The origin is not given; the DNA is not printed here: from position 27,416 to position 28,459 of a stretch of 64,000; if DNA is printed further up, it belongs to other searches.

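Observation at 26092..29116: FRG-domain + TPR module present twice, once fused and once split: candidate undescribed defence system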

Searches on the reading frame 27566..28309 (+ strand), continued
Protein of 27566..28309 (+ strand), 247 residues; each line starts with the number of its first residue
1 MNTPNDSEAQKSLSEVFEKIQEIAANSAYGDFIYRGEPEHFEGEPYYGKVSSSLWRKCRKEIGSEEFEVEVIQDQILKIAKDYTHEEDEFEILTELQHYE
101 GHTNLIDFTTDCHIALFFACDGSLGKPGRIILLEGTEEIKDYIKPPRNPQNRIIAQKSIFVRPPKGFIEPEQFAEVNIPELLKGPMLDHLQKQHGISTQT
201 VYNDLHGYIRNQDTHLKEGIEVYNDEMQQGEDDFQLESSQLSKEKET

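Call 65: find_related_loci(query=A2, collection=viral_contigs, flank=6000)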
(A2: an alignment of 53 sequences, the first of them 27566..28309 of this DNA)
Query A2 (247 aa) in viral_contigs; peptide patterns used: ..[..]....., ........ (x = any residue, [..] = any of these).
19 stretches matched a pattern; 1 encode a relative of the query (tblastn E <= 1e-3); 1 distinct loci.
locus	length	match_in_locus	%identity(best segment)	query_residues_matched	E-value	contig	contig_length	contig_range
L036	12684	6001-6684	48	7-233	3e-62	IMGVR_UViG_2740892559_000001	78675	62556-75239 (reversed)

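Call 71: find_encoding_contigs(protein=P0269, flank=10000, max_places=2)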
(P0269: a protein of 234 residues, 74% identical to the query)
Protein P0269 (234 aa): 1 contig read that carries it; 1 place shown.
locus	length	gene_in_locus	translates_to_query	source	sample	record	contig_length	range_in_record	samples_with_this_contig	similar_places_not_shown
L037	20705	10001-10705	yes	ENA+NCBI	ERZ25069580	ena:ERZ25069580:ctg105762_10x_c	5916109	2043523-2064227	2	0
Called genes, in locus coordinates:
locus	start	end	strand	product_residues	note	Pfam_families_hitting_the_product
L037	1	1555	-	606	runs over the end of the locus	PF08867:FRG, PF23914:TPR_CcmH_CycH (faint), PF07719:TPR_2 (faint), PF13174:TPR_6 (faint), PF13176:TPR_7 (faint), PF13181:TPR_8 (faint), PF13371:TPR_9 (faint), PF00515:TPR_1 (weak), +8 more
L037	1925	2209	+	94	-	PF01527:HTH_Tnp_1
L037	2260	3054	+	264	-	PF13276:HTH_21, PF00665:rve, PF13683:rve_3, PF13333:rve_2 (weak)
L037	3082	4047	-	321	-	PF13431:TPR_17 (faint), PF00515:TPR_1 (faint)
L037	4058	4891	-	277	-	-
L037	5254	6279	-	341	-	-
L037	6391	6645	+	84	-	-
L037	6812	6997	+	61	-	-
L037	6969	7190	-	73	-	-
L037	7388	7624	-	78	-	-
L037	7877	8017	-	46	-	-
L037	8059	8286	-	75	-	-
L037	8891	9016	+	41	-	-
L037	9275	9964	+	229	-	PF25164:CoiA_N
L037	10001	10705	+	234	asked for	PF08867:FRG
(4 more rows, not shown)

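Call 72: find_encoding_contigs(protein=P0339, flank=10000, max_places=2)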
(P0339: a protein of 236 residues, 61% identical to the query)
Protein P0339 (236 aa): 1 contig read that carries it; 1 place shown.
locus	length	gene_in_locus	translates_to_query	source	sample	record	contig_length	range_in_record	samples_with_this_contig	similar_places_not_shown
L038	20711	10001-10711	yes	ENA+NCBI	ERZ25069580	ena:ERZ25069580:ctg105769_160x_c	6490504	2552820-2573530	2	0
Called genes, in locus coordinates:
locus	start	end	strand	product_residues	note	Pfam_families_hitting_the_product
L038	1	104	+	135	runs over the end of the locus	PF14489:QueF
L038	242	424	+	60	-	PF13366:PDDEXK_3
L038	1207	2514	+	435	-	PF02259:FAT (faint), PF13414:TPR_11 (weak), PF13424:TPR_12 (weak), PF13432:TPR_16 (weak), PF00515:TPR_1 (weak), PF07719:TPR_2 (weak), PF13414:TPR_11 (weak), PF13432:TPR_16, +12 more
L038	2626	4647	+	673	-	PF14335:DUF4391 (weak)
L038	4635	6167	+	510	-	PF07669:Eco57I, PF02384:N6_Mtase, PF12950:TaqI_C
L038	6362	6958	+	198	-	-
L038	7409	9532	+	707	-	-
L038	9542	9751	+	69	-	-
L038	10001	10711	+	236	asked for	PF08867:FRG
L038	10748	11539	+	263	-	-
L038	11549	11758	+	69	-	-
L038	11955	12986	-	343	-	PF01408:GFO_IDH_MocA, PF02894:GFO_IDH_MocA_C, PF22725:GFO_IDH_MocA_C3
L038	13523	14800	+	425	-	PF00364:Biotin_lipoyl, PF02817:E3_binding, PF00198:2-oxoacid_dh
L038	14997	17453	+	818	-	PF00676:E1_dh, PF02779:Transket_pyr, PF02780:Transketolase_C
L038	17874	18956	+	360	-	PF01658:Inos-1-P_synth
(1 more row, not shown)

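Call 73: find_encoding_contigs(protein=P0330, flank=10000, max_places=2)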
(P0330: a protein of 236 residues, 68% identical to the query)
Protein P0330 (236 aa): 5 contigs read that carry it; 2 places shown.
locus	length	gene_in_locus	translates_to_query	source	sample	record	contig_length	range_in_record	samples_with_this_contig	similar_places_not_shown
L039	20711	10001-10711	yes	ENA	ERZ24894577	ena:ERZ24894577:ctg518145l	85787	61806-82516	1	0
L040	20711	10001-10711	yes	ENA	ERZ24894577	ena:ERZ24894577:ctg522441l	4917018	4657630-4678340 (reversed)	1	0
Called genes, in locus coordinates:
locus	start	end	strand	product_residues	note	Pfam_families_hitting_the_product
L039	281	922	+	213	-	-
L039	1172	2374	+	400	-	PF13676:TIR_2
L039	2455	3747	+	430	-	PF08867:FRG, PF00515:TPR_1, PF13414:TPR_11, PF13432:TPR_16 (weak), PF13431:TPR_17 (weak), PF00515:TPR_1, PF07719:TPR_2 (weak), PF13414:TPR_11, +8 more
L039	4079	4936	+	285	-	-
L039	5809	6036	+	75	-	-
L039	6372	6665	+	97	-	PF04255:DUF433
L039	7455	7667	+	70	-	PF04255:DUF433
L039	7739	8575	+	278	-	PF08867:FRG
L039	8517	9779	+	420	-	-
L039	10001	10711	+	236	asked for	PF08867:FRG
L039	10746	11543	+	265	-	-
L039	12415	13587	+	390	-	PF01408:GFO_IDH_MocA, PF22725:GFO_IDH_MocA_C3, PF02894:GFO_IDH_MocA_C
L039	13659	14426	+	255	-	PF05685:Uma2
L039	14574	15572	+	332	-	PF01261:AP_endonuc_2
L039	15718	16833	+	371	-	PF14583:Pectate_lyase22, PF26549:Tricorn_N (faint), PF07676:PD40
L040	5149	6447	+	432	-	PF08867:FRG, PF13371:TPR_9 (faint), PF07719:TPR_2 (faint), PF00515:TPR_1, PF13414:TPR_11, PF13432:TPR_16 (weak), PF13431:TPR_17 (weak), PF00515:TPR_1 (weak), +5 more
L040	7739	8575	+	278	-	PF08867:FRG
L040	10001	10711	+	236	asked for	PF08867:FRG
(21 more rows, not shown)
